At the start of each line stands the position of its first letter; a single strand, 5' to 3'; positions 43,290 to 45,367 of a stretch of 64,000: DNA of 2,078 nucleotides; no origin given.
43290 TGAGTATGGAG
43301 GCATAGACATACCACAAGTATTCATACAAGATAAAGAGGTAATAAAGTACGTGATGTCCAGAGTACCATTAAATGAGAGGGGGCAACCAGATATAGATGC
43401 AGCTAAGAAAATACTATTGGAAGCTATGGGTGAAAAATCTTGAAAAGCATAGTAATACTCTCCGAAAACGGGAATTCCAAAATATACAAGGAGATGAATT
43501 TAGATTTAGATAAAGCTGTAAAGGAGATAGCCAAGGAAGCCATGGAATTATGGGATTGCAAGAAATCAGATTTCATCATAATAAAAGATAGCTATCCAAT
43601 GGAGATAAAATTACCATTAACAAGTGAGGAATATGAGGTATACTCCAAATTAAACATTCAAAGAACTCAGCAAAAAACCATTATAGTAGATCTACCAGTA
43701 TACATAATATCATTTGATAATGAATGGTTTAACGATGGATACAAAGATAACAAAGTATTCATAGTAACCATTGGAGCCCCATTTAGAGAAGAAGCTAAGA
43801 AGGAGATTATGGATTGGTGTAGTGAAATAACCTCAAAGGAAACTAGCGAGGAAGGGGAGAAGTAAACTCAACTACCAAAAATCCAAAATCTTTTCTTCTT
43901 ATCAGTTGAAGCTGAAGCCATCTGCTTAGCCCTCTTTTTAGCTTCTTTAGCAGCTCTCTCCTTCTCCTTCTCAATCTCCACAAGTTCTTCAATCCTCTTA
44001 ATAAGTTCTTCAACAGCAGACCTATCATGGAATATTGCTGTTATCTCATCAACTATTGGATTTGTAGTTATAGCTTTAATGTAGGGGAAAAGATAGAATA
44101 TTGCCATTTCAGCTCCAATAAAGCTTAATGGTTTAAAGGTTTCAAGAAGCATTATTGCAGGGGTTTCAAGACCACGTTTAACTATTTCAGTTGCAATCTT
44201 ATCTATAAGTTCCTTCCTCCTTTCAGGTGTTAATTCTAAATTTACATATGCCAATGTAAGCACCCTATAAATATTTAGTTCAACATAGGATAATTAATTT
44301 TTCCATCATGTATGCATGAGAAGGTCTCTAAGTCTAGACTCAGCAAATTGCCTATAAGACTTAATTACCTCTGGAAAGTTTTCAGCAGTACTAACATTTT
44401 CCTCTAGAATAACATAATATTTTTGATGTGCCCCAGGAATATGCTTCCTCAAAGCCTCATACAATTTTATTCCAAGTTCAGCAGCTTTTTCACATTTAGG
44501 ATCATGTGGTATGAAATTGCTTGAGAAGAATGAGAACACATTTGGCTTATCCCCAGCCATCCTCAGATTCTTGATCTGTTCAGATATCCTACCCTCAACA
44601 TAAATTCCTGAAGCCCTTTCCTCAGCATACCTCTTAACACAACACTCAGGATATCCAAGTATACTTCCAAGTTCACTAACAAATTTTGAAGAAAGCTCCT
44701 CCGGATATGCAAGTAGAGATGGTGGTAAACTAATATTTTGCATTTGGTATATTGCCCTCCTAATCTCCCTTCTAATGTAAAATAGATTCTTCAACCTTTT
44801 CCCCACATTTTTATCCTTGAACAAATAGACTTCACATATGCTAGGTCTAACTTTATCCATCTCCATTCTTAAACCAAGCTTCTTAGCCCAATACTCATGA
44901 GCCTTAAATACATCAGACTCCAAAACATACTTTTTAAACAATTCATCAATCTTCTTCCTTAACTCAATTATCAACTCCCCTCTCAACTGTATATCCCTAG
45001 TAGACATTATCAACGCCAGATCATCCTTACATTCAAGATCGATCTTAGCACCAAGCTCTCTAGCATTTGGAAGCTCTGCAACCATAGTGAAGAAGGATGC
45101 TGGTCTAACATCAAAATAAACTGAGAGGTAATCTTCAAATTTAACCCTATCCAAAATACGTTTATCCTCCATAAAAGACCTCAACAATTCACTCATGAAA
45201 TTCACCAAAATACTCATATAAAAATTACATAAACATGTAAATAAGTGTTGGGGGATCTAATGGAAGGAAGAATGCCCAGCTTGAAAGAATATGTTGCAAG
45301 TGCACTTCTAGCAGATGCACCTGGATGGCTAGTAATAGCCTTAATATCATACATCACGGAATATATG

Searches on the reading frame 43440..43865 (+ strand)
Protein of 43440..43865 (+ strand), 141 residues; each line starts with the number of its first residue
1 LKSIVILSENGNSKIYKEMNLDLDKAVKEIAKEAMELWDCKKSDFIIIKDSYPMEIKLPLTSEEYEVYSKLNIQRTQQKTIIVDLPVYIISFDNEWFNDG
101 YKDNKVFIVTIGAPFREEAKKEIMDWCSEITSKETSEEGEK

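Call 15: search_protein_families(library=pfam, proteins=[window:43440-43865:+], max_evalue=0.001)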
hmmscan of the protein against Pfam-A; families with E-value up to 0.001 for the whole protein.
window:43440-43865:+ (141 aa): 1 family
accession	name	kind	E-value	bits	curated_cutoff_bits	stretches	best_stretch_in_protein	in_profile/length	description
PF10051.14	DUF2286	-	1.6e-32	112.6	24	1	2-140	1-137/138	Uncharacterized protein conserved in archaea (DUF2286)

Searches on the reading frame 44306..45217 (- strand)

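Call 16: search_protein_families(library=pfam, proteins=[window:44306-45217:-], max_evalue=0.001)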
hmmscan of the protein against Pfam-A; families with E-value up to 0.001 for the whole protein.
window:44306-45217:- (303 aa): 1 family
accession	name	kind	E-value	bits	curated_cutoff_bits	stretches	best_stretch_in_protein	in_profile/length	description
PF04467.17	DUF483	-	2.9e-09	37.4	25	1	181-254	36-106/122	Protein of unknown function (DUF483)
